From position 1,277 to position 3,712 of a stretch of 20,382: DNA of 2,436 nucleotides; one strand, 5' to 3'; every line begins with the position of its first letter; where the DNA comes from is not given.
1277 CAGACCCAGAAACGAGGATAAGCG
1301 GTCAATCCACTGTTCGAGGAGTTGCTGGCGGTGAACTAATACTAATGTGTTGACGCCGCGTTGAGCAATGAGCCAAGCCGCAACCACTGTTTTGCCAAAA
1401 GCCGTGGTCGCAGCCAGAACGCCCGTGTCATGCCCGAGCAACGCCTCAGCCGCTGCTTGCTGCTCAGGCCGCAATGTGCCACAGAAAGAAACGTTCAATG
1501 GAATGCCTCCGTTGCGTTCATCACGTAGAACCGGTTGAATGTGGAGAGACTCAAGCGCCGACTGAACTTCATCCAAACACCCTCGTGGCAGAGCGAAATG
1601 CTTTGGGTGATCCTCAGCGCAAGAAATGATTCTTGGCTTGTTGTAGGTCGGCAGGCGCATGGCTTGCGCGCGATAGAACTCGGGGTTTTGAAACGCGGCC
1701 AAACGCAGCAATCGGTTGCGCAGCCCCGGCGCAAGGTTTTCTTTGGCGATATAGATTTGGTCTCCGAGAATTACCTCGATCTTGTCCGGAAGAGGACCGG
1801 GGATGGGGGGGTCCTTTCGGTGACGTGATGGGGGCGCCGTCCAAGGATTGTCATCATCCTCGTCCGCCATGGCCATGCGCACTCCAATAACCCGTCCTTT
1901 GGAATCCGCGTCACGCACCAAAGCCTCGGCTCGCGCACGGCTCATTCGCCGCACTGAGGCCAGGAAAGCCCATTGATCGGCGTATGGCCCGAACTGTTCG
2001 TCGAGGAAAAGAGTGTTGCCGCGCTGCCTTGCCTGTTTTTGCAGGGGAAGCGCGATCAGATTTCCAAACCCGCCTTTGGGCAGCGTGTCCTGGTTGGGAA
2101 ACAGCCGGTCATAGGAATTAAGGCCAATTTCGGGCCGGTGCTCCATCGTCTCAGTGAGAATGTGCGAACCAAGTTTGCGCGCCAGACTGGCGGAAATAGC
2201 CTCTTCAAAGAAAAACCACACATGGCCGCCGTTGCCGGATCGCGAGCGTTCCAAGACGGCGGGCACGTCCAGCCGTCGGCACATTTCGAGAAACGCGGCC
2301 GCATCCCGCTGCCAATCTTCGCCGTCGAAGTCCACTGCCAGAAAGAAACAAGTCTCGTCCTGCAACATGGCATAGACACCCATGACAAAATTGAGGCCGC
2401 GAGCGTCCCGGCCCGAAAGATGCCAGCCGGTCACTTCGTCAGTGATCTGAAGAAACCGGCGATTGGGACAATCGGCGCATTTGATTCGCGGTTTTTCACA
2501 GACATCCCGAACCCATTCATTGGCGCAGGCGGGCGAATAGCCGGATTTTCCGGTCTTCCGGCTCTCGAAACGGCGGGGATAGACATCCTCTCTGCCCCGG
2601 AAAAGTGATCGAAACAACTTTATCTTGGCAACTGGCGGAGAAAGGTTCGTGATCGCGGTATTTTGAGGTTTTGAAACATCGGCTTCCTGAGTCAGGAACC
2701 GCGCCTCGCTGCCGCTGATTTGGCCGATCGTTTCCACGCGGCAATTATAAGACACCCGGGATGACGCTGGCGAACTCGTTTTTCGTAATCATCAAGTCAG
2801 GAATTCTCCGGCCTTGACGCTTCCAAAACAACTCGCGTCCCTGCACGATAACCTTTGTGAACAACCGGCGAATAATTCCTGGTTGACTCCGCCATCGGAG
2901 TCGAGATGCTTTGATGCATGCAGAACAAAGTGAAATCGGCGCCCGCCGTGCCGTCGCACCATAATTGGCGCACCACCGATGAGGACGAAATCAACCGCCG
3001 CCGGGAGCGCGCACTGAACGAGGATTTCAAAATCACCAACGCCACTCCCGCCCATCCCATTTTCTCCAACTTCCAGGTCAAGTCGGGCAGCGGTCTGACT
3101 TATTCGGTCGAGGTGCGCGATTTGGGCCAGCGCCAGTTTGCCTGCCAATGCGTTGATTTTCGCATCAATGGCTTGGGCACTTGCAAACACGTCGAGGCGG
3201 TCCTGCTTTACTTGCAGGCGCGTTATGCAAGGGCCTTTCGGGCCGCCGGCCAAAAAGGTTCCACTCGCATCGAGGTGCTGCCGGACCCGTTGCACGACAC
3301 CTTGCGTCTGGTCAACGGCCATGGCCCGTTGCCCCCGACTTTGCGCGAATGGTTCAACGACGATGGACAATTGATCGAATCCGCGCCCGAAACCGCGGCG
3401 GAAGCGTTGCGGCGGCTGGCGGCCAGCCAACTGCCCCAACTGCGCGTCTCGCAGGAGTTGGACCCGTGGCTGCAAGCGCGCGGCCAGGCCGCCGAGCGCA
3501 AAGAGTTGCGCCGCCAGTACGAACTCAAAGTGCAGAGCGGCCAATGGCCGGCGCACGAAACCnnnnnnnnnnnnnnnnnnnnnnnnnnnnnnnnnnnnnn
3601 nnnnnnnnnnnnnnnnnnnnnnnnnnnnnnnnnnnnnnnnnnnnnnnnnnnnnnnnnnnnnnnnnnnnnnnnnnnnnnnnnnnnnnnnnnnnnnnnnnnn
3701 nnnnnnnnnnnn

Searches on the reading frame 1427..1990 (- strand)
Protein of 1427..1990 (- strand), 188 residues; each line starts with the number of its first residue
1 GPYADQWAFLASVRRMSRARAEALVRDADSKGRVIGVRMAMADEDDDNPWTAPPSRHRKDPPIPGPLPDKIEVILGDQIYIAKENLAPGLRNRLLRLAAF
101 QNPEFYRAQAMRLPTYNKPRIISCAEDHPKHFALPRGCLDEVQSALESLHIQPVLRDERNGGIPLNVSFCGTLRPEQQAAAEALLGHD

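Call 50: search_protein_families(library=pfam, proteins=[window:1427-1990:-], max_evalue=1)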
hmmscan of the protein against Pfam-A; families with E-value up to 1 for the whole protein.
seq(188 aa): 0 families

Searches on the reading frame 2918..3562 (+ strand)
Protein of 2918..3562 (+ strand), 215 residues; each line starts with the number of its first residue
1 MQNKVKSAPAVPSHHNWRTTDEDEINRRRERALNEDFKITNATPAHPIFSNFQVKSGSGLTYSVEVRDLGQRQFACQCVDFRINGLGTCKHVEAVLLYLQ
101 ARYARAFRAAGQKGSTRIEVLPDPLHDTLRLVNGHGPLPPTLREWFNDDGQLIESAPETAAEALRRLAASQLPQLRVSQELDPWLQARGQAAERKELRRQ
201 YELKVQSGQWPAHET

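Call 50: search_protein_families(library=pfam, proteins=[window:2918-3562:+], max_evalue=1)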
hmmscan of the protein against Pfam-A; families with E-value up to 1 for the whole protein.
window:2918-3562:+ (215 aa): 0 families

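Call 76: predict_structure(alignment_id=A5)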
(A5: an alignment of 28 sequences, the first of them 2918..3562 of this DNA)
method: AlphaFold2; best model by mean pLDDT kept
length: 215 residues; sequences in the alignment: 28
mean_pLDDT: 85.5   pTM: 0.77
mean pLDDT of the five models: 85.5, 85.5, 85.2, 84.0, 83.5
residues with pLDDT >= 90: 117; 70-90: 72; 50-70: 18; < 50: 8
segments of 3 or more residues with pLDDT < 50: 1-7
pLDDT, mean of each block of 10 residues (from residue 1): 45 62 87 92 89 92 92 88 76 95 94 87 92 81 90 89 92 89 93 93 88 64
secondary structure, 60 per line:
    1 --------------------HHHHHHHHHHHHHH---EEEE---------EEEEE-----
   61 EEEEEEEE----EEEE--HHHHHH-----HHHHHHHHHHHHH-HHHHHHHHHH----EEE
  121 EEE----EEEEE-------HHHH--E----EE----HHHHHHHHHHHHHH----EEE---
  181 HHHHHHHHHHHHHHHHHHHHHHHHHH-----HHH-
elements in order: H21-34 E38-41 E51-55 E61-68 E73-76 H79-84 H90-102 H104-113 E118-123 E128-132 H140-143 H157-170 E175-177 H181-206
